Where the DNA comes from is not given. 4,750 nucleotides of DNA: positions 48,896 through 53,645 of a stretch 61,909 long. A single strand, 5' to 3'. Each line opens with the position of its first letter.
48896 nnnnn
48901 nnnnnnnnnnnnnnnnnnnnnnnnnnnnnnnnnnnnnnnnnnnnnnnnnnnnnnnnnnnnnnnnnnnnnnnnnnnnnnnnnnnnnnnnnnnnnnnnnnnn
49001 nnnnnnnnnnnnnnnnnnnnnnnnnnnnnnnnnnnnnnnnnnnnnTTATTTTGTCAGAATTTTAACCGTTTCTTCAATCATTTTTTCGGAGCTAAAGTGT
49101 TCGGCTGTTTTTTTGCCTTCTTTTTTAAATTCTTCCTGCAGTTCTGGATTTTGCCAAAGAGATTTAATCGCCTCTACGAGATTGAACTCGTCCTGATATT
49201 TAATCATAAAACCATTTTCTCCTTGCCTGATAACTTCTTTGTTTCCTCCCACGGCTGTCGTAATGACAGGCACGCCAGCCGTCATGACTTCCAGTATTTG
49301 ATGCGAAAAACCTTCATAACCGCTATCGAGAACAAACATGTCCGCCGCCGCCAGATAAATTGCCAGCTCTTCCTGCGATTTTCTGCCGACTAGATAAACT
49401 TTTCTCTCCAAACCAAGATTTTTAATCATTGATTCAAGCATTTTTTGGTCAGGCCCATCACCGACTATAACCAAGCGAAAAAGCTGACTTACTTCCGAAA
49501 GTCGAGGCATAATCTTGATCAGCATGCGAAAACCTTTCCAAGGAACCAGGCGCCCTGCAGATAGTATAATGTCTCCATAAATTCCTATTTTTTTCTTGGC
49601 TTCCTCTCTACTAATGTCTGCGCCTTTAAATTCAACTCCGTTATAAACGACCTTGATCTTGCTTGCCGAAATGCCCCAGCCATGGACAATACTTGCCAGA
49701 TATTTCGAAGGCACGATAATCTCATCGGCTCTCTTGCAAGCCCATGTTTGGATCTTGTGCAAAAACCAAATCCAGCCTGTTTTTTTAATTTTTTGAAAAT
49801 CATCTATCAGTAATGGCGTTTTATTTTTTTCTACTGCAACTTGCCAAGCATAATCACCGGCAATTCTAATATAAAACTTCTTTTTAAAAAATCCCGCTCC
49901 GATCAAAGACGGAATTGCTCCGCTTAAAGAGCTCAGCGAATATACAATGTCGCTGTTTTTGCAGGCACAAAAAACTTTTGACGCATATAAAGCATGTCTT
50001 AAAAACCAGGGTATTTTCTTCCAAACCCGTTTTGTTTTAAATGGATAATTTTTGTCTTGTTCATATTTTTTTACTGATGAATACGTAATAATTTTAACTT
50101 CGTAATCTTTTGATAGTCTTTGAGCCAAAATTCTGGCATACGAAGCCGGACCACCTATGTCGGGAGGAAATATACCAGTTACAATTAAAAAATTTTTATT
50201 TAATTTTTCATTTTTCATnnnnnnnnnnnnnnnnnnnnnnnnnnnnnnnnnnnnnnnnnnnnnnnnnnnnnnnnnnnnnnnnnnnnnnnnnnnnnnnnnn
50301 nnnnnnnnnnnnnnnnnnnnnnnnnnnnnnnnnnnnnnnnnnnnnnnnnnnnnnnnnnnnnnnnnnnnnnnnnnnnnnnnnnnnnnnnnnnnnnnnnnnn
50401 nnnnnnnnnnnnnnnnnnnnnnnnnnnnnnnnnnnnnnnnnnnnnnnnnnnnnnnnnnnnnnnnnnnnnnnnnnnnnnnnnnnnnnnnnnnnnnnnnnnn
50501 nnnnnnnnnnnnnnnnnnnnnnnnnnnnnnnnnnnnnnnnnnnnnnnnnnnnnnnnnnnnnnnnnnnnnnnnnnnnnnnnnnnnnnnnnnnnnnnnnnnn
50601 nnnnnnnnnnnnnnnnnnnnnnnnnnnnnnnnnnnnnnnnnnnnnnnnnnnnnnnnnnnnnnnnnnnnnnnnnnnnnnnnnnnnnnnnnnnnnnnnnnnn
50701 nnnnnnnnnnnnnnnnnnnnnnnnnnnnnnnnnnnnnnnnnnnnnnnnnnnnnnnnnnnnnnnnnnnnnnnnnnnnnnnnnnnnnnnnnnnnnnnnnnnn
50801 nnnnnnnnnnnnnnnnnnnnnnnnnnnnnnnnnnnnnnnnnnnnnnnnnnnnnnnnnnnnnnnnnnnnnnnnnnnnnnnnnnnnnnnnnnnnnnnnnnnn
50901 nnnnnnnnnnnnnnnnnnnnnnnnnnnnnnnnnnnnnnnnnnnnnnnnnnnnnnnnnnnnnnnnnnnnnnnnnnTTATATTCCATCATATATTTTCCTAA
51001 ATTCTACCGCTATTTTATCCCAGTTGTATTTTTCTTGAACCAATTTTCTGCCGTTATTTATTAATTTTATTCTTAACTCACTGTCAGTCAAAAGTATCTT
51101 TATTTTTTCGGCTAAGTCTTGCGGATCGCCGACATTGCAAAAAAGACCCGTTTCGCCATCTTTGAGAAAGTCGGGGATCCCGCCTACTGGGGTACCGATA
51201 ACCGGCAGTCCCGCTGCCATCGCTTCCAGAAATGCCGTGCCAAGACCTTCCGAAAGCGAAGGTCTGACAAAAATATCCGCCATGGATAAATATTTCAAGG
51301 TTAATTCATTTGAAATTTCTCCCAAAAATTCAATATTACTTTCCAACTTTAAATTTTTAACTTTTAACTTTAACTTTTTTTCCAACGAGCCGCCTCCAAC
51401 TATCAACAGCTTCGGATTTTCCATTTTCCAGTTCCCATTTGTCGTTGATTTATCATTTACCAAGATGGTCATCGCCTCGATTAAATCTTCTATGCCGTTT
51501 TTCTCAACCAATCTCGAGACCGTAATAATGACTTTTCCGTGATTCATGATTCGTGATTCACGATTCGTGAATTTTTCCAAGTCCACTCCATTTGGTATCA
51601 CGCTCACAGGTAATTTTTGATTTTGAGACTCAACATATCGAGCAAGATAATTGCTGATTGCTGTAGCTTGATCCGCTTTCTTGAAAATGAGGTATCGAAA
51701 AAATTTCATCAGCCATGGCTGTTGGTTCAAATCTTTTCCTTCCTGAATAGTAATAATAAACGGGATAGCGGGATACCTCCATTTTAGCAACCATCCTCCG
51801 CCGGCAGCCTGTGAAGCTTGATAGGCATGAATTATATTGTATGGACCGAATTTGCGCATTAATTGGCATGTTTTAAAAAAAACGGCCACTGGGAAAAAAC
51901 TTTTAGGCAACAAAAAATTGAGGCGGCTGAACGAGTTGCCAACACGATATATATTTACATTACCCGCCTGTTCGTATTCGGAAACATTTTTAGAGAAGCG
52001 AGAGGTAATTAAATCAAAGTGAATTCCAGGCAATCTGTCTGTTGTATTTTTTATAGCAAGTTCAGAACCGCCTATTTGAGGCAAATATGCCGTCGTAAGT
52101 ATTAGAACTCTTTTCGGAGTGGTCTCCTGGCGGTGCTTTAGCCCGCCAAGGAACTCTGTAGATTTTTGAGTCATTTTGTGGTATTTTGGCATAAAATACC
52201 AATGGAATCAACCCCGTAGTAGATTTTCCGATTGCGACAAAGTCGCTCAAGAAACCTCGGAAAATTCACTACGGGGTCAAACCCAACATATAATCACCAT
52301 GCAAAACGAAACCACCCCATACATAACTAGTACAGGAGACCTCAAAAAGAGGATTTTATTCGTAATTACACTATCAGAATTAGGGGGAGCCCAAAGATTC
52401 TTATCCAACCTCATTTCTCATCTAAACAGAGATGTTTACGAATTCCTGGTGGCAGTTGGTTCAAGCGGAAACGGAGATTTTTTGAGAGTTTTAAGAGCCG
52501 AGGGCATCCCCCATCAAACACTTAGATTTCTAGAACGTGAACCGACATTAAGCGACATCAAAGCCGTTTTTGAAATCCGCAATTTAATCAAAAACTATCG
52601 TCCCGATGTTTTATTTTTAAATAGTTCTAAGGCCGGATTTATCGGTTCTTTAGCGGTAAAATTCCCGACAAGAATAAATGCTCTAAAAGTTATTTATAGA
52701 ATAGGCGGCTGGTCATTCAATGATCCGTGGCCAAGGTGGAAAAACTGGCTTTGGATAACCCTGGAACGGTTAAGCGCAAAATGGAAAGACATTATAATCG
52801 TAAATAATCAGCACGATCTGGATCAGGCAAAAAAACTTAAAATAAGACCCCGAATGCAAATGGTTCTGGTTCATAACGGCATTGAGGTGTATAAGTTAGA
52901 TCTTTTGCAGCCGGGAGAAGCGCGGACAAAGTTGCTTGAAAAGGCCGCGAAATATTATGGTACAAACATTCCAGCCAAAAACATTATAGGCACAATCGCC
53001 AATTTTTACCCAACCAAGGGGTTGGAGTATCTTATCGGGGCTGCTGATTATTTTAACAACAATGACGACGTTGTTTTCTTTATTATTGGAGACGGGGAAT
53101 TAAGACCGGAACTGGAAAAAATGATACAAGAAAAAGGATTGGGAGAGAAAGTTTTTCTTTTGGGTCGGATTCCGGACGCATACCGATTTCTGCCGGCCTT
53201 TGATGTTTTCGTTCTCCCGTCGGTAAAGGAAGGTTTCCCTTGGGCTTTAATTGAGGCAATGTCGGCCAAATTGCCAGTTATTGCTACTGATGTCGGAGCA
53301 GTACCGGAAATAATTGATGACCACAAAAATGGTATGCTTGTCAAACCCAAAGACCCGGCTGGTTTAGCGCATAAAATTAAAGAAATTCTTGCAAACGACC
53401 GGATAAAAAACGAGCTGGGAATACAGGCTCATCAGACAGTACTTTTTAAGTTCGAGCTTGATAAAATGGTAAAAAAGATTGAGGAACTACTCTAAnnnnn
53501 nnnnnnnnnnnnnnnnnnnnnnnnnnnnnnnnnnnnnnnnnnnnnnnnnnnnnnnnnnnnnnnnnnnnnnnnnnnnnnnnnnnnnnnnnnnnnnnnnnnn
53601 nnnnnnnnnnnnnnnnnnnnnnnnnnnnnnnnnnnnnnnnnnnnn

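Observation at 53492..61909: Battery of extracytoplasmic glycan-transfer enzymes fused to TPR domains, with an intercalated PQQ-type sugar dehydrogenase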

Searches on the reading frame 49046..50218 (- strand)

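Call 10: search_protein_families(library=pfam, proteins=[window:49046-50218:-], max_evalue=0.001)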
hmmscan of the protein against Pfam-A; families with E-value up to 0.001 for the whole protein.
window:49046-50218:- (390 aa): 6 families
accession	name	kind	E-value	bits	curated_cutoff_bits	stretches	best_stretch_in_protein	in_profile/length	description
PF00534.26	Glycos_transf_1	-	6.1e-44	150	26.4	1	204-370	2-171/172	Glycosyl transferases group 1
PF13692.12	Glyco_trans_1_4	-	9.7e-34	117.1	27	1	217-357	3-142/142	Glycosyl transferases group 1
PF13439.12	Glyco_transf_4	-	5.1e-13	49.8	28.5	1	21-196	1-167/170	Glycosyltransferase Family 4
PF13524.12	Glyco_trans_1_2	-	1.5e-05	25.4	25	1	247-376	15-134/144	Glycosyl transferase-like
PF20706.3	GT4-conflict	-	2e-05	24.2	26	1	218-332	200-322/385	Family 4 Glycosyltransferase in conflict systems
PF13579.12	Glyco_trans_4_4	-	2.6e-05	25.1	29.7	1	151-194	115-158/158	Glycosyl transferase 4-like domain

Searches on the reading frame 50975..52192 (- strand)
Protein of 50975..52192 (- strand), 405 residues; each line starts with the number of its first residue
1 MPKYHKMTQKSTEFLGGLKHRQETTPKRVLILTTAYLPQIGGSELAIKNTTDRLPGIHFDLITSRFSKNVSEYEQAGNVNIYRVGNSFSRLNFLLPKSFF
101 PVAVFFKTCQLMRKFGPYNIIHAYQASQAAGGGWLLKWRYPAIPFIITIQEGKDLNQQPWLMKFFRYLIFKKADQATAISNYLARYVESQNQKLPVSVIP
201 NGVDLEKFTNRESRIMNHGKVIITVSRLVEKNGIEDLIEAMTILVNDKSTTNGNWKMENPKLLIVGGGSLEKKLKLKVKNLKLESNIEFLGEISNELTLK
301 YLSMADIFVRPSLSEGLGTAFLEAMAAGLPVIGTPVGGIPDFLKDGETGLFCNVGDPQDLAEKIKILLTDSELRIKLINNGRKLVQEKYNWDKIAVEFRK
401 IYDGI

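Call 10: search_protein_families(library=pfam, proteins=[window:50975-52192:-], max_evalue=0.001)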
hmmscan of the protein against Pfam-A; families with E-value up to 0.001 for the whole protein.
window:50975-52192:- (405 aa): 6 families
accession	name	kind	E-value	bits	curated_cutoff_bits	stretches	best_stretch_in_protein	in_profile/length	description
PF00534.26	Glycos_transf_1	-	7.7e-44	149.7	26.4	1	212-383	8-171/172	Glycosyl transferases group 1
PF13692.12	Glyco_trans_1_4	-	1.4e-34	119.8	27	1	220-370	2-142/142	Glycosyl transferases group 1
PF13439.12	Glyco_transf_4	-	4.7e-12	46.7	28.5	1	53-207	14-170/170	Glycosyltransferase Family 4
PF13524.12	Glyco_trans_1_2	-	3.4e-11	43.7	25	1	282-398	27-142/144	Glycosyl transferase-like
PF13579.12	Glyco_trans_4_4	-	2e-07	32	29.7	1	103-202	58-158/158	Glycosyl transferase 4-like domain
PF20706.3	GT4-conflict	-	2.3e-07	30.6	26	1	169-395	143-382/385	Family 4 Glycosyltransferase in conflict systems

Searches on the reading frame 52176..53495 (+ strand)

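Call 10: search_protein_families(library=pfam, proteins=[window:52176-53495:+], max_evalue=0.001)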
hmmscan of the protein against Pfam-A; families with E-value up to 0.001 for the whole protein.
window:52176-53495:+ (439 aa): 4 families
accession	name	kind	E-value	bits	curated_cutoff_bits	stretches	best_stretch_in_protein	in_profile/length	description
PF00534.26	Glycos_transf_1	-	6.6e-39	133.6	26.4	1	267-418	14-169/172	Glycosyl transferases group 1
PF13692.12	Glyco_trans_1_4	-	2.3e-37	128.8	27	1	269-407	2-142/142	Glycosyl transferases group 1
PF13579.12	Glyco_trans_4_4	-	1.2e-12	48.9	29.7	1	70-235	1-158/158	Glycosyl transferase 4-like domain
PF13439.12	Glyco_transf_4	-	1.9e-11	44.7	28.5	1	70-237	2-167/170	Glycosyltransferase Family 4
